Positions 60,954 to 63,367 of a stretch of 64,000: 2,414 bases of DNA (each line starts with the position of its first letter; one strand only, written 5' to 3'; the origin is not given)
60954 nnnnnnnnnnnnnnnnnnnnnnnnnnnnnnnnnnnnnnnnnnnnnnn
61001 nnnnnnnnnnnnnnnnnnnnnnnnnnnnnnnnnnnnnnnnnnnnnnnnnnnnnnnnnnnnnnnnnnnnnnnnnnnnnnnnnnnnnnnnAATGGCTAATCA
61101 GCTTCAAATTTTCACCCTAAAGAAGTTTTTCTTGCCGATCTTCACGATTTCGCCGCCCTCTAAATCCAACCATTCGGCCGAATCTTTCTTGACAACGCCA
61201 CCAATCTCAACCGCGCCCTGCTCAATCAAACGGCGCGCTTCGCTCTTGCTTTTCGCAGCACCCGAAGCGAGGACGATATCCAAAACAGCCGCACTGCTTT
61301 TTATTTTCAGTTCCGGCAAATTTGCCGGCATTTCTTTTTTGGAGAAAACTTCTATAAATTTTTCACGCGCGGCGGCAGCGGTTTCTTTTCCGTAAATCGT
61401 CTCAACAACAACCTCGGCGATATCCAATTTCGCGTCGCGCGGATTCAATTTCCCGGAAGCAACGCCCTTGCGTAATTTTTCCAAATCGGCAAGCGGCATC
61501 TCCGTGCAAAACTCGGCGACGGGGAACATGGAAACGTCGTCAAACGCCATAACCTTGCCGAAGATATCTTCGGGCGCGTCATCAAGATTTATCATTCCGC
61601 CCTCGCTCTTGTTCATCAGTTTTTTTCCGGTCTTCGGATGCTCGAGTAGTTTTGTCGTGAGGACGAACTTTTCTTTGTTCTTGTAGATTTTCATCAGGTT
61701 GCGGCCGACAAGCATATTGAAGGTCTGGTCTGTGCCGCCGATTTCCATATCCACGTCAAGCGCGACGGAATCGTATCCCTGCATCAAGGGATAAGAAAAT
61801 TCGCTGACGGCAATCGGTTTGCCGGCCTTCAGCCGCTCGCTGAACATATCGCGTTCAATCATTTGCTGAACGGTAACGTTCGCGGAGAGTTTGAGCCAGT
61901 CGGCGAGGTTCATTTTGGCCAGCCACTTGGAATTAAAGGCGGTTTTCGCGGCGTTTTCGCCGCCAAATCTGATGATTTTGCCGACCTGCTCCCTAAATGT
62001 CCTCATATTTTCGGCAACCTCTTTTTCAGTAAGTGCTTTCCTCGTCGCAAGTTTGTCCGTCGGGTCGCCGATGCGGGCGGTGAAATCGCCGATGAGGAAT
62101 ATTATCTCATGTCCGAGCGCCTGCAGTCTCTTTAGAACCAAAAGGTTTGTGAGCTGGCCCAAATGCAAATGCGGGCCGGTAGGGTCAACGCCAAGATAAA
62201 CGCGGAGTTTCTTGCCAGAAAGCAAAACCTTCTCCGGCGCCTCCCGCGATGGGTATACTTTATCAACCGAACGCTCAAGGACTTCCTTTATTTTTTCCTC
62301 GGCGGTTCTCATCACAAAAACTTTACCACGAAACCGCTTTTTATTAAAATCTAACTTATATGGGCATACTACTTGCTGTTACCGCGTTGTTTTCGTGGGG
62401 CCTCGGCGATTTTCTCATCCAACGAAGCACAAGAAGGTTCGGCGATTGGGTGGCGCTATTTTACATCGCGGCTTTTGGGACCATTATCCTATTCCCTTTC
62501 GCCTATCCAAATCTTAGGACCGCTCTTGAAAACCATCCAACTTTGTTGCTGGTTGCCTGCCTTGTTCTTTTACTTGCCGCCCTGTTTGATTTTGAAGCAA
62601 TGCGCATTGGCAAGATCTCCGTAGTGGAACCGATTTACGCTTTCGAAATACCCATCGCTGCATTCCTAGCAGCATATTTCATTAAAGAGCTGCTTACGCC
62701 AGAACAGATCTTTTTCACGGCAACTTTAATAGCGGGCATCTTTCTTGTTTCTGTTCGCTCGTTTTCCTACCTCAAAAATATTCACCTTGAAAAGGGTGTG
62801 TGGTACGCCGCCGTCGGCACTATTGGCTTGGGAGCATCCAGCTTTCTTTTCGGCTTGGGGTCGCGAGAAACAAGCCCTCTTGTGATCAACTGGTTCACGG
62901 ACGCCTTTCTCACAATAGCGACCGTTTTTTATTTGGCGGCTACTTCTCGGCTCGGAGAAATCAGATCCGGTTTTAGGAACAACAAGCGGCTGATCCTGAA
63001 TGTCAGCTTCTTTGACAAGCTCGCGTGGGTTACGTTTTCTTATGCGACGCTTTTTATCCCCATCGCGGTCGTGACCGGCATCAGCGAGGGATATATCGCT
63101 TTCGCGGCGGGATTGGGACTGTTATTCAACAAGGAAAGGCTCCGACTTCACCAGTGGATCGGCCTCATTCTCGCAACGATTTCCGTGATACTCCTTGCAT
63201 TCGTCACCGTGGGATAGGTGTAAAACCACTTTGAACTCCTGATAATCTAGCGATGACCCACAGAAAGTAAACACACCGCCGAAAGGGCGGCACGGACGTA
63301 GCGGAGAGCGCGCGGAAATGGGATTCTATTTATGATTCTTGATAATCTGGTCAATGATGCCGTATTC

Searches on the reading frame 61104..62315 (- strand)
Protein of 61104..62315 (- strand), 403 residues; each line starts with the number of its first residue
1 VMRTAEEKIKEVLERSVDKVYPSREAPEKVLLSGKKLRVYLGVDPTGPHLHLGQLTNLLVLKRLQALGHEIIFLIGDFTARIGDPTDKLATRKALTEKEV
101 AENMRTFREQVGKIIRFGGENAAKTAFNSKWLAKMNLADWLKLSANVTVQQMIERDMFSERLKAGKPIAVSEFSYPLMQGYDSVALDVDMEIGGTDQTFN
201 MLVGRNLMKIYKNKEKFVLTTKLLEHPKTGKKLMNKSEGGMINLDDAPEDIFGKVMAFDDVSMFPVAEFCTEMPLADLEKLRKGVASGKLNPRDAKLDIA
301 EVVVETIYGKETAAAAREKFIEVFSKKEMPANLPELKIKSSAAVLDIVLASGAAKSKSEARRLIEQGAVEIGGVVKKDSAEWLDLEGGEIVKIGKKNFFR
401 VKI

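Call 10: search_protein_families(library=pfam, proteins=[window:61104-62315:-], max_evalue=0.01)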
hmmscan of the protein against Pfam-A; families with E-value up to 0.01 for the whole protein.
window:61104-62315:- (403 aa): 4 families
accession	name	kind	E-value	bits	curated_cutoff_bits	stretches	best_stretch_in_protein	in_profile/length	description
PF00579.31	tRNA-synt_1b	-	4.6e-65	220.3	21.1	1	35-324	4-291/292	tRNA synthetases class I (W and Y)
PF01479.30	S4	-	2.9e-08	33.7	22.8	1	345-379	3-38/48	S4 domain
PF22421.1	SYY_C-terminal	-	8.8e-07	29.2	27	1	331-399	7-81/83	Tyrosine--tRNA ligase SYY-like C-terminal domain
PF16714.10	TyrRSs_C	-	0.00047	20.4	30.6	1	326-378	6-57/120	Tyrosyl-tRNA synthetase C-terminal domain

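Call 20: find_encoding_contigs(protein=window:61104-62315:-, flank=5000, max_places=10)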
Protein window:61104-62315:- (403 aa): no gene with exactly this product is on record in the collection.

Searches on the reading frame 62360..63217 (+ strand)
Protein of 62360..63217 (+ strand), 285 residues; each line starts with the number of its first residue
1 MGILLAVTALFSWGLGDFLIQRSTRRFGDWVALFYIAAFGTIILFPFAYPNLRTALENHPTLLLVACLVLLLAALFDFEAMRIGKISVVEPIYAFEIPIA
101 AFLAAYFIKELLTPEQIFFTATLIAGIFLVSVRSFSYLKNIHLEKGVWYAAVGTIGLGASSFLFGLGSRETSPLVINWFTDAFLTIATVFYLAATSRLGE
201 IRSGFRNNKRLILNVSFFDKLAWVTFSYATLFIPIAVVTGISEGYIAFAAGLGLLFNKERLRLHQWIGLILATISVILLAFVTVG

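Call 21: find_encoding_contigs(protein=window:62360-63217:+, flank=5000, max_places=10)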
Protein window:62360-63217:+ (285 aa): no gene with exactly this product is on record in the collection.

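Call 26: search_protein_families(library=pfam, proteins=[window:62360-63217:+], max_evalue=0.01)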
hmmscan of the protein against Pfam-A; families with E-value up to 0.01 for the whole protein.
window:62360-63217:+ (285 aa): 3 families
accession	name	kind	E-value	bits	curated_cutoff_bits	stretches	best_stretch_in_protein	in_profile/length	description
PF00892.27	EamA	-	1.9e-20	74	28.2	2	1-131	2-134/135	EamA-like transporter family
PF04474.17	DUF554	-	0.0019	18.1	25.1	1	178-270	93-188/220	Protein of unknown function (DUF554)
PF05653.20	Mg_trans_NIPA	-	0.006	16.2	26.2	0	229-279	69-119/295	Magnesium transporter NIPA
